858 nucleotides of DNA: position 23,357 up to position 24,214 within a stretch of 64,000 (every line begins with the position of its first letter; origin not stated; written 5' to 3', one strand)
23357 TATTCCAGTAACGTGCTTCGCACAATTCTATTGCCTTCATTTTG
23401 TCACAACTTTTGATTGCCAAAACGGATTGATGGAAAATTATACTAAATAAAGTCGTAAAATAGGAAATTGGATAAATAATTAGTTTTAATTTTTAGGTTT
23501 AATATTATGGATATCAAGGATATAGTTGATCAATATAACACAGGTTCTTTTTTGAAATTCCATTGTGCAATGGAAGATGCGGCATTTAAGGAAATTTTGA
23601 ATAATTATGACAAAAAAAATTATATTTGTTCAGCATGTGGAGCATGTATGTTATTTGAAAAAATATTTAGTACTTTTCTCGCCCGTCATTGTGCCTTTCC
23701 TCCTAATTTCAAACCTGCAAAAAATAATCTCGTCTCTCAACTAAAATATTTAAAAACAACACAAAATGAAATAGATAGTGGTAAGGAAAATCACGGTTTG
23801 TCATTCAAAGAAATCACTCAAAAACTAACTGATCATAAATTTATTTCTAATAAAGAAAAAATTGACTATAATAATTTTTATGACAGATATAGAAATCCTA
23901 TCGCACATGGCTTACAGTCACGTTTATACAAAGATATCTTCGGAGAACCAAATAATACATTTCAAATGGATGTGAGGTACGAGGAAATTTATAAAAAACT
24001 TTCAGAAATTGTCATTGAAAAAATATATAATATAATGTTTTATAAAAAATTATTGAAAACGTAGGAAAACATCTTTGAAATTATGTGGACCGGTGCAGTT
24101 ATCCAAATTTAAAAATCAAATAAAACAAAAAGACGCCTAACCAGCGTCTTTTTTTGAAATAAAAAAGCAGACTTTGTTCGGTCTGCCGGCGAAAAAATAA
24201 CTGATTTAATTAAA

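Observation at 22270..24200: AT-rich three-gene islet with tandem HEPN-like (Rx4H) proteins: candidate abortive-infection/toxin module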

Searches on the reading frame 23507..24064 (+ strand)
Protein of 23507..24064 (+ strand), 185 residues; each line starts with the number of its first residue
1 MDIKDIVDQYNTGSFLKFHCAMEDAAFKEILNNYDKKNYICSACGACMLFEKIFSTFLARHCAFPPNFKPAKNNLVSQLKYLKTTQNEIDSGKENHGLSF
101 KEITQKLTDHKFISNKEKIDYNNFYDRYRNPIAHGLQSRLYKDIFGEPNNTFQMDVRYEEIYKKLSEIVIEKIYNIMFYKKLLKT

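Call 3: search_protein_families(library=pfam, proteins=[window:23507-24064:+], max_evalue=10)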
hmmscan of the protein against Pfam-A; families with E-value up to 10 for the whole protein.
window:23507-24064:+ (185 aa): 2 families
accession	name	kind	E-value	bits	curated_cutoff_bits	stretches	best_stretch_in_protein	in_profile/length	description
PF08271.17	Zn_Ribbon_TF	-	0.04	13.9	29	1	30-47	11-28/43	TFIIB zinc-binding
PF20430.3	Eplus_motif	-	0.53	10.5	24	0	101-110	15-24/28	E+ motif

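Call 4: search_protein_families(library=padloc, proteins=[window:23507-24064:+], max_evalue=10)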
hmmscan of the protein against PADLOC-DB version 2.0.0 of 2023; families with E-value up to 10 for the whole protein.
window:23507-24064:+ (185 aa): 0 families

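Call 9: find_homologous_proteins(query=window:23507-24064:+, max_evalue=0.01)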
Query window:23507-24064:+ (185 aa): 1 proteins with E <= 0.01 among 66 candidates.
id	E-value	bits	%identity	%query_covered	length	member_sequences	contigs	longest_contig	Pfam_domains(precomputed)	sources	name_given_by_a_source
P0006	1.6e-120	417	100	100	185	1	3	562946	-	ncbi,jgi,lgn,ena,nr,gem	ncbi:MAG TPA: hypothetical protein P5230_02055 [Candidatus Magasanikbacteria bacterium]|nr:hypotheti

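Call 19: search_protein_representatives(protein=window:23507-24064:+)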
Query: 185 residues. Proteins with E-value up to 0.001 (for the whole library): 37; up to 1e-10: 22; up to 1e-30: 3. The best 37 are listed.
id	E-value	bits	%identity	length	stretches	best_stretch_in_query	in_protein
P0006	5.2e-121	417.3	100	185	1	1-185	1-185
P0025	6.3e-37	143.4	43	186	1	5-181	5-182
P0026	3.1e-34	134.6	41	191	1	2-184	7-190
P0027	1.5e-30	122.6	-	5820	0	-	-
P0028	2.2e-30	122.0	36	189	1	2-184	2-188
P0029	5.1e-30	120.9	40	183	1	3-184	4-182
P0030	3.4e-28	114.9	39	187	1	1-184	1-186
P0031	3.7e-25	105.0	38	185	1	15-176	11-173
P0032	4.4e-25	104.8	39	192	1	3-184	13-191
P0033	6.8e-25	104.2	33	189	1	11-183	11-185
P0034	9.7e-25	103.7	35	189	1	2-184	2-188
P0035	1.8e-24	102.8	39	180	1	15-184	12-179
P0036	4.5e-24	101.5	36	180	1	23-181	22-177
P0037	2.6e-19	86.0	31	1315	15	126-170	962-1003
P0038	7.7e-18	81.2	34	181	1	1-185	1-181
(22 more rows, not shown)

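Call 23: search_protein_families(library=pfam, alignment_id=A2, max_evalue=1)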
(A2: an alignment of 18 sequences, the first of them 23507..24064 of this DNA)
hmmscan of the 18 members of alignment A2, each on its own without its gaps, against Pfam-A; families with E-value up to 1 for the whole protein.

A. member 1, window:23507-24064:+ (185 aa): 2 families
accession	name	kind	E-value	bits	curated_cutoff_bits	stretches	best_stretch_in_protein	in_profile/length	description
PF08271.17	Zn_Ribbon_TF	-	0.04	13.9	29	1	30-47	11-28/43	TFIIB zinc-binding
PF20430.3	Eplus_motif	-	0.53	10.5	24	0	101-110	15-24/28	E+ motif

B. families by the number of members that match (of 18 scanned): 19 families
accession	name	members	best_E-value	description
PF16476.10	DUF5053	2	0.005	Domain of unknown function (DUF5053)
PF05997.17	Nop52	1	0.02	Nucleolar protein,Nop52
PF15261.11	JHY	1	0.031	Jhy protein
PF10864.13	DUF2663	1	0.032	Protein of unknown function (DUF2663)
PF08271.17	Zn_Ribbon_TF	1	0.04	TFIIB zinc-binding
PF02319.26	E2F_TDP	1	0.043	E2F/DP family winged-helix DNA-binding domain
PF15030.11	DUF4527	1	0.053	Protein of unknown function (DUF4527)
PF14060.11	DUF4252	1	0.075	Domain of unknown function (DUF4252)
PF22949.1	HRI2_3H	1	0.12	Heme-regulated eIF-2-alpha kinase, helical domain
PF17998.7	AgI_II_C2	1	0.14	Cell surface antigen I/II C2 terminal domain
PF15149.11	CATSPERB_C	1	0.15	CATSPERB, C-terminal domain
PF04365.19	BrnT_toxin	1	0.17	Ribonuclease toxin, BrnT, of type II toxin-antitoxin system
PF10739.15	DUF2550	1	0.18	Protein of unknown function (DUF2550)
PF05373.16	Pro_3_hydrox_C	1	0.19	L-proline 3-hydroxylase, C-terminal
PF21872.3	SAM_5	1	0.21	SAM domain-like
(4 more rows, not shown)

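Call 26: search_solved_structures(query=A2, max_evalue=10, show_alignments=2)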
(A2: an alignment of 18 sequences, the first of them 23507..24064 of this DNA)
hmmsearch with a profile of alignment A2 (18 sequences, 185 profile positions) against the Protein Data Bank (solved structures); distinct sequences matched with E-value up to 10: 4.
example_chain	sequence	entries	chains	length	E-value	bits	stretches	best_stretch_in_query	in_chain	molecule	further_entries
5lqx_W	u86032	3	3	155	0.12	14.9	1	61-103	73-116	ATP synthase subunit d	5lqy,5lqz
7k58_G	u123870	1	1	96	0.58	12.6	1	71-116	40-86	Dynein light chain roadblock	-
6zyw_G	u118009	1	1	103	0.68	12.4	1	71-116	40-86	Dynein light chain roadblock-type 2 protein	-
8a3k_UNK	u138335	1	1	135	7.8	8.9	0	69-108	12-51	sc-apCC-4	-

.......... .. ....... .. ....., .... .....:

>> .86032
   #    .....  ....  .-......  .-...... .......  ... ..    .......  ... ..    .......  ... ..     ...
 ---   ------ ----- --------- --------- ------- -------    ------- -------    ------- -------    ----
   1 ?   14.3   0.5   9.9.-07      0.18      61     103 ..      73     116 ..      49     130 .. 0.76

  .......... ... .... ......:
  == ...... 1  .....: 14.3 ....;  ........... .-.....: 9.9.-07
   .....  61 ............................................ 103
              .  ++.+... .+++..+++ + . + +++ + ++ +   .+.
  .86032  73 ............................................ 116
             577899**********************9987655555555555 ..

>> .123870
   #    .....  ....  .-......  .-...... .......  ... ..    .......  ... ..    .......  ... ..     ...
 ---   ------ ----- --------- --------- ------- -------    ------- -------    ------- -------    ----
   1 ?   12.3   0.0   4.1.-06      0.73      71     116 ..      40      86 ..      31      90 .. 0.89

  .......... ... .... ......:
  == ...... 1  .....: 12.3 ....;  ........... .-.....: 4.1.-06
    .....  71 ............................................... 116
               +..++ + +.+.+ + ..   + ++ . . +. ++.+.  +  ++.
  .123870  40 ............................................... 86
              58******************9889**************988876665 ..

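Call 29: find_encoding_contigs(protein=P0025, flank=4000, max_places=3)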
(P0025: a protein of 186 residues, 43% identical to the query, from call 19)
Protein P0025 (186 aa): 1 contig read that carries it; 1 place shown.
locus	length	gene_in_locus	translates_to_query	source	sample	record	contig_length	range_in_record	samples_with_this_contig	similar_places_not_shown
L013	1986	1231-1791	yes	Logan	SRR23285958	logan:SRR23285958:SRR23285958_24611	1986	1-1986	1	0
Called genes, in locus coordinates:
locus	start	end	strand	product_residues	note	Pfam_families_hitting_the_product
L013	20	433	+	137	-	-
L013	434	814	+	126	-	-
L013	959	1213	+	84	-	-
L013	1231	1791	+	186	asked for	-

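Call 33: predict_structure(alignment_id=A2)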
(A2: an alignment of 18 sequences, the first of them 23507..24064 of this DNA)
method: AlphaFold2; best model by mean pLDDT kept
length: 185 residues; sequences in the alignment: 18
mean_pLDDT: 90.9   pTM: 0.86
mean pLDDT of the five models: 90.9, 90.2, 90.1, 89.5, 87.5
residues with pLDDT >= 90: 129; 70-90: 48; 50-70: 8; < 50: 0
segments of 3 or more residues with pLDDT < 50: none
pLDDT, mean of each block of 10 residues (from residue 1): 87 78 95 97 98 93 87 94 91 84 95 95 97 94 92 91 97 86 62
secondary structure, 60 per line:
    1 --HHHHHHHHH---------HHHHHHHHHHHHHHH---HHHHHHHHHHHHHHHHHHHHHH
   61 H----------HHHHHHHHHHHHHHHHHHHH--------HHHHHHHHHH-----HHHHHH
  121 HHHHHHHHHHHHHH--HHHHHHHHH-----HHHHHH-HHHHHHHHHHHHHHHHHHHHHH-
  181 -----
elements in order: H3-11 H21-35 H39-61 H72-91 H100-109 H115-134 H137-145 H151-156 H158-179

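Call 35: find_related_loci(query=A3, collection=genome_contigs, flank=6000)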
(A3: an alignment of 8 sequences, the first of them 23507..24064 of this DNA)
Query A3 (185 aa) in genome_contigs; peptide patterns used: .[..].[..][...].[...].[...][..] (x = any residue, [..] = any of these).
47 stretches matched a pattern; 2 encode a relative of the query (tblastn E <= 1e-3); 2 distinct loci.
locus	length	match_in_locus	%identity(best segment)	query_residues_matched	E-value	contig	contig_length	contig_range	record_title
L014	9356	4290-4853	36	1-184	1e-37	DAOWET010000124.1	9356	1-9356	MAG TPA_asm: Nitrospirota bacterium isolate CSMAG_1946 CSMAG_1946_k141_917206_length_9356_cov_9.0000, whole genome shotg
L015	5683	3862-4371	39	3-175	4e-30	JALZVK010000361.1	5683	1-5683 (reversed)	MAG: Saprospiraceae bacterium isolate g2_MAG_00029 g2_MAG_00029_000000000361, whole genome shotgun sequence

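Call 39: find_related_loci(query=A3, collection=metagenome_contigs, flank=5000)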
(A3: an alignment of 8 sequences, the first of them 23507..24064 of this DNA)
Query A3 (185 aa) in metagenome_contigs; peptide patterns used: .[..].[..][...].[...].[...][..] (x = any residue, [..] = any of these).
61 stretches matched a pattern; 8 encode a relative of the query (tblastn E <= 1e-3); 8 distinct loci.
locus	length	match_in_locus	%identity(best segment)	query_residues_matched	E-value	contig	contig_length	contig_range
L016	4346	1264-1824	44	1-184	2e-47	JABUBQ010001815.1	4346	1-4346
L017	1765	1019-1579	43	1-184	4e-45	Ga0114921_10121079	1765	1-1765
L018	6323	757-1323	37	1-181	7e-38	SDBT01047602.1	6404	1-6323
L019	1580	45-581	40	3-184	1e-37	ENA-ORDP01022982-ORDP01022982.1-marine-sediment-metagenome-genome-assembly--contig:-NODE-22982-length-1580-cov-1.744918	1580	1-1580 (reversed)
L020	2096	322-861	39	2-184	2e-37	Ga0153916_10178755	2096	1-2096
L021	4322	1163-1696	37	3-184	3e-37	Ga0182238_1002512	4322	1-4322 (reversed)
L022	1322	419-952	37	3-184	1e-37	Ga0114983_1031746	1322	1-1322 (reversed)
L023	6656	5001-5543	37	1-184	1e-35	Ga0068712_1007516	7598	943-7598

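Call 40: find_related_loci(query=A3, collection=viral_contigs, flank=5000)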
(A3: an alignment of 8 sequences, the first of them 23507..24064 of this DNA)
Query A3 (185 aa) in viral_contigs; peptide patterns used: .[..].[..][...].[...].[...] (x = any residue, [..] = any of these).
10 stretches matched a pattern, but none encodes a relative of the query by tblastn (E <= 1e-3).

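Call 41: fold_search(model_id=the predicted structure, library=pdb)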
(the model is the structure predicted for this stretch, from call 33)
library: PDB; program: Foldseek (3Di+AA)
matches with E <= 10: 150; with E <= 0.001: 0
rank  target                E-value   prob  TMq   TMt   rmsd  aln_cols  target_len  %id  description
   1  7xge_A                9.1e-01  0.18  0.20  0.22  20.8       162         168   10  Crystal structure of MCL-1 in complex with computationally designed inhibitor protein (released 2022-07-20)
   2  7xge_G                1.0e+00  0.16  0.20  0.22  21.0       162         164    9  Crystal structure of MCL-1 in complex with computationally designed inhibitor protein (released 2022-07-20)
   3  7xgg_A                1.0e+00  0.15  0.20  0.23  20.5       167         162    9  Crystal structure of BCL-xL in complex with computationally designed inhibitor protein (released 2022-07-20)
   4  6m6u_H                1.1e+00  0.41  0.27  0.36   9.3       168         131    8  Crystal structure the toxin-antitoxin MntA-HpeT mutant-D39ED41E (released 2020-09-30)
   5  5yep_C                1.3e+00  0.35  0.27  0.35   8.6       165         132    9  Crystal structure of SO_3166-SO_3165 from Shewanella oneidensis (released 2018-03-28)
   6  5d1r_B                1.5e+00  0.07  0.16  0.14  16.0       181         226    6  Crystal structure of Mycobacterium tuberculosis Rv1816 transcriptional regulator. (released 2015-09-30)
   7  6tp4_A                1.5e+00  0.09  0.21  0.16  13.5       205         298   13  Crystal structure of the Orexin-1 receptor in complex with ACT-462206 (released 2020-01-01)
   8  8thk_R                1.9e+00  0.11  0.24  0.20  13.4       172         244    9  Cryo-EM structure of A61603-bound alpha-1A-adrenergic receptor in complex with heterotrimeric Gq-protein (released 2023-08-16)
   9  2q00_B                2.1e+00  0.09  0.17  0.23  12.0       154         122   11  Crystal structure of the P95883_SULSO protein from Sulfolobus solfataricus. NESG target SsR10. (released 2007-05-29)
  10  9tbd_A                2.1e+00  0.06  0.18  0.15  21.2       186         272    9  Cryo-EM structure of the light-driven sodium pump ErNaR in the pentameric form (released 2025-12-17)
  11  6m6w_B                2.2e+00  0.44  0.35  0.44   6.5       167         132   11  Crystal structure the toxin-antitoxin MntA-HpeT mutant-Y104A (released 2020-09-30)
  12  9bj7_L                2.2e+00  0.12  0.22  0.26  19.4       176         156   13  Crystal structure of the N-terminal truncated AbiV (residues 24-201) (released 2025-08-13)
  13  7xge_C                2.2e+00  0.10  0.20  0.23  20.5       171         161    8  Crystal structure of MCL-1 in complex with computationally designed inhibitor protein (released 2022-07-20)
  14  4mu6                  2.3e+00  0.04  0.13  0.09  28.1       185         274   10  Crystal Structure of the N-terminal domain of Effector Protein LegC3 from Legionella pneumophila (released 2013-12-11)
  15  7bxo_D                2.4e+00  0.35  0.32  0.42   7.6       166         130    8  Crystal structure of the toxin-antitoxin with AMP-PNP (released 2020-09-30)
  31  7ae6_B                3.7e+00  0.03  0.14  0.16  21.0       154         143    8  Crystal structure of di-AMPylated HEPN(R102A) toxin (released 2020-12-30)
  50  4nqf_A                5.4e+00  0.04  0.17  0.21  12.8       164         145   14  Crystal structure of HEPN domain protein (released 2014-03-26)
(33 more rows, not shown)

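Call 47: search_protein_families(library=padloc, alignment_id=A2, max_evalue=1)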
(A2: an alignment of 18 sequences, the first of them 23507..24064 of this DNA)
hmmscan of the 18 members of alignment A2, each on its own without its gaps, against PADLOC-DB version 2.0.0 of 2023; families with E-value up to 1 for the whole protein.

A. member 1, window:23507-24064:+ (185 aa): 0 families

B. families by the number of members that match (of 18 scanned): 2 families
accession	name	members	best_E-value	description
PDLC04246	PDC-M01B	1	0.011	-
PDLC04198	HEC-01B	1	0.023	-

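Call 48: search_protein_families(library=ncbifam, proteins=[window:23507-24064:+, P0025, P0026], max_evalue=1)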
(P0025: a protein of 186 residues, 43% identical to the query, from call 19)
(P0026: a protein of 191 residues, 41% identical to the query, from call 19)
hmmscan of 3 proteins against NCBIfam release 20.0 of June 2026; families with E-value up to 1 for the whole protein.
window:23507-24064:+ (185 aa): 0 families

P0025 (186 aa): 0 families

P0026 (191 aa): 2 families
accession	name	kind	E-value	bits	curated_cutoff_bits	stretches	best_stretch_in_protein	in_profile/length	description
TIGR00869.1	sec62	subfamily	0.00081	19.3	166.65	1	53-139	31-117/232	translocation protein SEC62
NF047751.1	HepT_toxin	equivalog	0.055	13.4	60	1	76-139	36-96/120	type VII toxin-antitoxin system HepT family RNase toxin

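Call 49: search_protein_families(library=phrogs, proteins=[window:23507-24064:+, P0025, P0026], max_evalue=1)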
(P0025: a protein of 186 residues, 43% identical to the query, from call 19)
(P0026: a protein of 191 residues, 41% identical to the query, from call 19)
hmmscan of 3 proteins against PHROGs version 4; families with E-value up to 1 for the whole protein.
window:23507-24064:+ (185 aa): 1 family
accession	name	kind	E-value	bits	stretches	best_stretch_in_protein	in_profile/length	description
phrog_15560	-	unknown function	0.31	11.3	1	87-135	78-123/289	-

P0025 (186 aa): 2 families
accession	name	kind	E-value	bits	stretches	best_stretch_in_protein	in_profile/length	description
phrog_23065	-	unknown function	0.22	12.6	1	13-80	28-97/134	-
phrog_4224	-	unknown function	0.24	12.4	1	157-183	44-70/119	-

P0026 (191 aa): 0 families

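Call 52: search_protein_families(library=pfam, proteins=[L016:502-1263:+, L017:260-1018:+, L016:2496-3908:+, L023:1135-4923:+, L023:5637-6554:+], max_evalue=0.1)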
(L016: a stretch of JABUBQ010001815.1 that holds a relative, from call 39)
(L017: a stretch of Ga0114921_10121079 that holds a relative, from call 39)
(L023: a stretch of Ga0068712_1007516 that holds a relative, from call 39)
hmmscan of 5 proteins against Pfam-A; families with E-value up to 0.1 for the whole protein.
L016:502-1263:+ (254 aa): 0 families

L017:260-1018:+ (253 aa): 0 families

L016:2496-3908:+ (470 aa): 11 families
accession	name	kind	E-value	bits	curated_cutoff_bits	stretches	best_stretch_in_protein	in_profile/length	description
PF13476.12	AAA_23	-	2.3e-14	54.9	27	1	8-258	2-155/201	AAA domain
PF13175.12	AAA_15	-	1.1e-07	32.3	32.1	1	4-344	2-265/374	AAA ATPase domain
PF13555.12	AAA_29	-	4.9e-07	29.8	27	1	4-51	3-48/61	P-loop containing region of AAA domain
PF02463.25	SMC_N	-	9.4e-07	28.9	40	1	5-61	2-61/220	RecF/RecN/SMC N terminal domain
PF11398.14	DUF2813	-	2.5e-05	24.3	21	1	6-51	4-48/372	Protein of unknown function (DUF2813)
PF13304.12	AAA_21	-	0.0022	18.5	27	1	32-136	6-119/304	AAA domain, putative AbiEii toxin, Type IV TA system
PF07728.20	AAA_5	-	0.003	18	22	0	27-50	1-24/139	AAA domain (dynein-related subfamily)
PF05673.19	DUF815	-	0.0054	16.4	23.8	1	24-46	52-74/249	Protein of unknown function (DUF815)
PF00005.33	ABC_tran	-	0.011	16.7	25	0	25-46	11-32/137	ABC transporter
PF03193.22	RsgA_GTPase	-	0.017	15.4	30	1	4-46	85-127/174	RsgA GTPase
PF13191.12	AAA_16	-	0.021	15.7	32.6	0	26-46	25-45/167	AAA ATPase domain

L023:1135-4923:+ (1262 aa): 0 families

L023:5637-6554:+ (305 aa): 0 families

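Call 53: search_dna_similar(query=window:23507-24064:+, collection=plasmids, mode=protein, max_evalue=1, max_rows=10)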
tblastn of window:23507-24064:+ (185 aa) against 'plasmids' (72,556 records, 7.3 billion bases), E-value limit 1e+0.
No match.

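Call 54: search_dna_similar(query=window:23507-24064:+, collection=phages, mode=protein, max_evalue=1, max_rows=10)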
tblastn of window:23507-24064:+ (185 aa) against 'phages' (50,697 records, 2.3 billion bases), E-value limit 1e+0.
Records with a match: 2; places in all: 2; records where one place covers at least 80% of the query: 0.
Best place of each record, by identity: <60% 2.
By first word of the organism name: Bacillus 2.
By host as written in the record: Bacillus megaterium str. ATCC 43725 2.
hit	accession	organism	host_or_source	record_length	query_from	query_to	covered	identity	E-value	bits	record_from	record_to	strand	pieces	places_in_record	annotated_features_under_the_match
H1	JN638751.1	Bacillus phage G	Bacillus megaterium str. ATCC 43725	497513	5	78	40%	33.8%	5e-1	37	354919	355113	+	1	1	448: gp448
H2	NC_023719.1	Bacillus phage G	Bacillus megaterium str. ATCC 43725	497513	5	78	40%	33.8%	5e-1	37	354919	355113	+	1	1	448: gp448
